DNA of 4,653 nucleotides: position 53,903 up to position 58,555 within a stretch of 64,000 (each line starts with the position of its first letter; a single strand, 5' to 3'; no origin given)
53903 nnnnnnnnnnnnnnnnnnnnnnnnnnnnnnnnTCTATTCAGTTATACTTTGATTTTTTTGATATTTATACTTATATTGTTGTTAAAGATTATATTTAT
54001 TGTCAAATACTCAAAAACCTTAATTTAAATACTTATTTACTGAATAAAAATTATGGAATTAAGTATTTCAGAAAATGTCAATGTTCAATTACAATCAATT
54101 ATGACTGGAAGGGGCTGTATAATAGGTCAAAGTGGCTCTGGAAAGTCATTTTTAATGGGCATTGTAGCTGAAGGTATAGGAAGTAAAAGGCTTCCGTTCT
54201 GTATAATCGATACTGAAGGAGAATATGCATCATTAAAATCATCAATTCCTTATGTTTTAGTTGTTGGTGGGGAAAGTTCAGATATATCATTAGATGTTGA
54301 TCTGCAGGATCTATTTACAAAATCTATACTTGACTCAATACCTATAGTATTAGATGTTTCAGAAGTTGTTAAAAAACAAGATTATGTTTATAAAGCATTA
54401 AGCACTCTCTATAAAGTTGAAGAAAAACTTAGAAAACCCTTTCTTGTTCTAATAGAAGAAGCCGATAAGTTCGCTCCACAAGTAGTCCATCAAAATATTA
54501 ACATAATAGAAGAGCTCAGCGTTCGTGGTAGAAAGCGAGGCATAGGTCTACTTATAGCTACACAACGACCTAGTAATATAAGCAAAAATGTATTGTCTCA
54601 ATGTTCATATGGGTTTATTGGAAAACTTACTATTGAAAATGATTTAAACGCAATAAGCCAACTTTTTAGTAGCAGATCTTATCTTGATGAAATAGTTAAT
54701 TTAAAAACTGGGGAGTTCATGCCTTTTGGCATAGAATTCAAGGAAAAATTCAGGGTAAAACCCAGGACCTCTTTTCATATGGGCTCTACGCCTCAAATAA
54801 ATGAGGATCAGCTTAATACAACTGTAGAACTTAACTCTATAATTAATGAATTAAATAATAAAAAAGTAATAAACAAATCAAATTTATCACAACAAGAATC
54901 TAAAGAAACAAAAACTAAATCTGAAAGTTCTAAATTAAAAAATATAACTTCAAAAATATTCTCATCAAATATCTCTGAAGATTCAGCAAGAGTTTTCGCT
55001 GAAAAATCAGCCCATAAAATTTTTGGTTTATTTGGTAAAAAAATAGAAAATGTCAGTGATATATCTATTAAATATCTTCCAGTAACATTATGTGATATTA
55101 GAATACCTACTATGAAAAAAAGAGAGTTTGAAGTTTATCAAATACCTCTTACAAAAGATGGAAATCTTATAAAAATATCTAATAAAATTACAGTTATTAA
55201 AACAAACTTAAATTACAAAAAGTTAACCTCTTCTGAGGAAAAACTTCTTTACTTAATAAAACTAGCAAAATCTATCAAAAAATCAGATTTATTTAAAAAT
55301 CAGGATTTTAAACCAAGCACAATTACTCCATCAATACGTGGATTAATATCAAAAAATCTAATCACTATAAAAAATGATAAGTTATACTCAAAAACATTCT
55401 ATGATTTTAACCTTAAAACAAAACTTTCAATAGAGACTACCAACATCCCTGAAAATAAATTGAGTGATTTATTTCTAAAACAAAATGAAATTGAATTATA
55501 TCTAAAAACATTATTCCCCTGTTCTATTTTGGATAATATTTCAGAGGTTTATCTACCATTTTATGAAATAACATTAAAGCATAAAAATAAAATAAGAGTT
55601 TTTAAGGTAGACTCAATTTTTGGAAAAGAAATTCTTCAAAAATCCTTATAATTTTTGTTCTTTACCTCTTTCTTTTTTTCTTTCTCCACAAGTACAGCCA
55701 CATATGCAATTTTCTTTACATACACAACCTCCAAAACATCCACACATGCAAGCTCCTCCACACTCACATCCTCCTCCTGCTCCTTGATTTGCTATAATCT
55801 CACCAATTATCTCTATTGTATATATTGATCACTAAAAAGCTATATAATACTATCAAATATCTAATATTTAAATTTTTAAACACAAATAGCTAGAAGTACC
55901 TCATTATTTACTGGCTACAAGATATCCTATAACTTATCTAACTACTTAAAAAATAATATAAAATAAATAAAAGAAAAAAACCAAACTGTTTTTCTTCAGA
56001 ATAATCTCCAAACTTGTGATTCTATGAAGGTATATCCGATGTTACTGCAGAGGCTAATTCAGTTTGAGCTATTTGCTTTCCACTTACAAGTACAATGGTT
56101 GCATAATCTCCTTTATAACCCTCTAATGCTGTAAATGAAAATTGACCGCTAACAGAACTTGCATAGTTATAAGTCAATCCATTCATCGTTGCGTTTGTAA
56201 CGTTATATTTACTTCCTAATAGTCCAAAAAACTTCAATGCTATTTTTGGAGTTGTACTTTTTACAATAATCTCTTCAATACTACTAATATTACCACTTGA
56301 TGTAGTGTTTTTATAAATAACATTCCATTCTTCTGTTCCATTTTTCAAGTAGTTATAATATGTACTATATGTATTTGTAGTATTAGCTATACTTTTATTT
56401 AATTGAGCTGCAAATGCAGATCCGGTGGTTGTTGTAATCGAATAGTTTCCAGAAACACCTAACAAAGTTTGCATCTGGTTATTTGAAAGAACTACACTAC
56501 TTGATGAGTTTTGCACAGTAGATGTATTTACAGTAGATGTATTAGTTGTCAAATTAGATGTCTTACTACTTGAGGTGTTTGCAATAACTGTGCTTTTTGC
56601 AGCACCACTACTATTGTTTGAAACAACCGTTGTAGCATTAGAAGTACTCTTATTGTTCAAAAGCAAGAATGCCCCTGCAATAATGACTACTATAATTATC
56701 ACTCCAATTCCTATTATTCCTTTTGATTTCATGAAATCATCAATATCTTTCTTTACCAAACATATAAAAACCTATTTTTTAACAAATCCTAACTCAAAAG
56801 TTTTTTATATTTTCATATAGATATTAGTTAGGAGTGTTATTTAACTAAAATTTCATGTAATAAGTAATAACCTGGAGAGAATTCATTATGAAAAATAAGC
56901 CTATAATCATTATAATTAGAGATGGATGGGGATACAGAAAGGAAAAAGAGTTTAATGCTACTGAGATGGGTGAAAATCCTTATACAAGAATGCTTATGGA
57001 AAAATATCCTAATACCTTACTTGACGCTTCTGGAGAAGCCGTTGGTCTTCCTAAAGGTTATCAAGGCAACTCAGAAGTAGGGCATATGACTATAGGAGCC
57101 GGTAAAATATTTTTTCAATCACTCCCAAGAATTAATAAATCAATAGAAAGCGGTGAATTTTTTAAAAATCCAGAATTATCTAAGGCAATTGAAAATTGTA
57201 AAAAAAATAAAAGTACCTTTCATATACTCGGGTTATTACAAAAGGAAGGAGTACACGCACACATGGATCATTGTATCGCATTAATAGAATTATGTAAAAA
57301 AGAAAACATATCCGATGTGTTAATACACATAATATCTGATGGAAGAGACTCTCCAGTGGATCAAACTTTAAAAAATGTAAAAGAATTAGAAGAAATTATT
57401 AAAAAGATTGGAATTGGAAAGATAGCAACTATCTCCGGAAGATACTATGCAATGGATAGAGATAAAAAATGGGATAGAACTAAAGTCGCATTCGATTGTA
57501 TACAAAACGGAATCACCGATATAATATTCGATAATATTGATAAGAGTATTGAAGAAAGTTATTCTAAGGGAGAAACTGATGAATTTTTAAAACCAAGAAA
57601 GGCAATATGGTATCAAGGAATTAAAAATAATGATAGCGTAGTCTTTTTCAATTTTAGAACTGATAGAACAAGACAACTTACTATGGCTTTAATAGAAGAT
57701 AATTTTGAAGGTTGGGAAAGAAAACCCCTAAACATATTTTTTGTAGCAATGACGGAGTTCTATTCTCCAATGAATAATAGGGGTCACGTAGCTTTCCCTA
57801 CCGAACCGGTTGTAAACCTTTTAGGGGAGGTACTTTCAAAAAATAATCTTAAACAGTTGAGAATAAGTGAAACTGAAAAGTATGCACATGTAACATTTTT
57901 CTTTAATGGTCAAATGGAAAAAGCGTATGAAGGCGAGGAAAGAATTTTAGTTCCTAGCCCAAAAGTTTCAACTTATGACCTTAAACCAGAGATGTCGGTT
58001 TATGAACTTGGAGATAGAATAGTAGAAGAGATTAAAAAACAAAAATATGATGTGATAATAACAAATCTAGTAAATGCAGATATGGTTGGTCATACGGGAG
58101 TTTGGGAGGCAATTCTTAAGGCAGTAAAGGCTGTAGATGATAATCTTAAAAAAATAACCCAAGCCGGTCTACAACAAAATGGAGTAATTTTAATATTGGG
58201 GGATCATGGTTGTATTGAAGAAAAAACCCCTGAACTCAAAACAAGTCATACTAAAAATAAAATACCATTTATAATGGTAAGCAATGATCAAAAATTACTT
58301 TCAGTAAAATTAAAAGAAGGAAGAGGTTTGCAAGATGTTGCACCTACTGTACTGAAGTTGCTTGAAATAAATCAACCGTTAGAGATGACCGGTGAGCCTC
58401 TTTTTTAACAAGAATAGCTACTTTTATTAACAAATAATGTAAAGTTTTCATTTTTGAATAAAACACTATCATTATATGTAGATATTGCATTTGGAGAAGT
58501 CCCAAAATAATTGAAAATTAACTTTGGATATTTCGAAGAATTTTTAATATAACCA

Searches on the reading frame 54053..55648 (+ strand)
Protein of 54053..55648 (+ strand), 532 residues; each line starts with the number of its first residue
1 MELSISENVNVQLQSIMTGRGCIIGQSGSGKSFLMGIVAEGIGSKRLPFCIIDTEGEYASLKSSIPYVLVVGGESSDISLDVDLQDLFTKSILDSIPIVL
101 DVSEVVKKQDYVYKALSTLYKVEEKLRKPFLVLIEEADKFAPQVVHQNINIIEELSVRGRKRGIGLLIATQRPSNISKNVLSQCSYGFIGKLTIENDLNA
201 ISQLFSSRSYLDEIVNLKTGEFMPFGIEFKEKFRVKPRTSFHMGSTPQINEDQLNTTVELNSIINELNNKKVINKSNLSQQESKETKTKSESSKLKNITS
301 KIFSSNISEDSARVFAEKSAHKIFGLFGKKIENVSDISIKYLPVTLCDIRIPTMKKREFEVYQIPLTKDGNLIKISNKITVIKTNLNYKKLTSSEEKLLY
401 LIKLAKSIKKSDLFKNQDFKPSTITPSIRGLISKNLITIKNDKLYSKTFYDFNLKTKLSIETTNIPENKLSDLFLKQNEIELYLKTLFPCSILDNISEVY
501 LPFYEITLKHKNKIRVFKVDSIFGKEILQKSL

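Call 89: search_protein_families(library=pfam, proteins=[window:54053-55648:+], max_evalue=0.0001)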
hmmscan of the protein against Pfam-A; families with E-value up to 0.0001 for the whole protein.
window:54053-55648:+ (532 aa): 1 family
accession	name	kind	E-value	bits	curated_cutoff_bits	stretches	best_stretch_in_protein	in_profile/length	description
PF01935.23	DUF87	-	1.2e-09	39.1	23.2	1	9-126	14-129/220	Helicase HerA, central domain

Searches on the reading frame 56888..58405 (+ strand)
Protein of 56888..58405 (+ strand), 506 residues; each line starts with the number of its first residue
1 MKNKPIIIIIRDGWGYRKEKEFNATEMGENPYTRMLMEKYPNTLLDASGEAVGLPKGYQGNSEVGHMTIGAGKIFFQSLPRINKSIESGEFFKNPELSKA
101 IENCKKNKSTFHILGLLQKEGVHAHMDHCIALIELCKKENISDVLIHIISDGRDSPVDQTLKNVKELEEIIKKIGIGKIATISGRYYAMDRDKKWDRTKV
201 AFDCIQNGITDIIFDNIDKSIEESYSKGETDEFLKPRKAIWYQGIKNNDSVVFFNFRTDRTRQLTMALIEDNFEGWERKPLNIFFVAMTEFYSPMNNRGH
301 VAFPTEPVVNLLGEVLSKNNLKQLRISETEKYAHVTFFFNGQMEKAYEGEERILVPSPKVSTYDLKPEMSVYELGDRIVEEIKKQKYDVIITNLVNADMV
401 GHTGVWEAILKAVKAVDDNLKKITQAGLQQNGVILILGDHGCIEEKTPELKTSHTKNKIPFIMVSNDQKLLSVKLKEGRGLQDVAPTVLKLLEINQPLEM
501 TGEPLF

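Call 89: search_protein_families(library=pfam, proteins=[window:56888-58405:+], max_evalue=0.0001)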
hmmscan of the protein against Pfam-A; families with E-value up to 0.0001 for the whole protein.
window:56888-58405:+ (506 aa): 3 families
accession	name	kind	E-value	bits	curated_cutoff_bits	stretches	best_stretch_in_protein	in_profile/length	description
PF06415.18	iPGM_N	-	6.7e-72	241.9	27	1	82-291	1-215/217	BPG-independent PGAM N-terminus (iPGM_N)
PF01676.23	Metalloenzyme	-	1.6e-71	241.2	24.3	1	4-495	1-251/252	Metalloenzyme superfamily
PF01663.27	Phosphodiest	-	8.7e-05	22.7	23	0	381-446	152-225/342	Type I phosphodiesterase / nucleotide pyrophosphatase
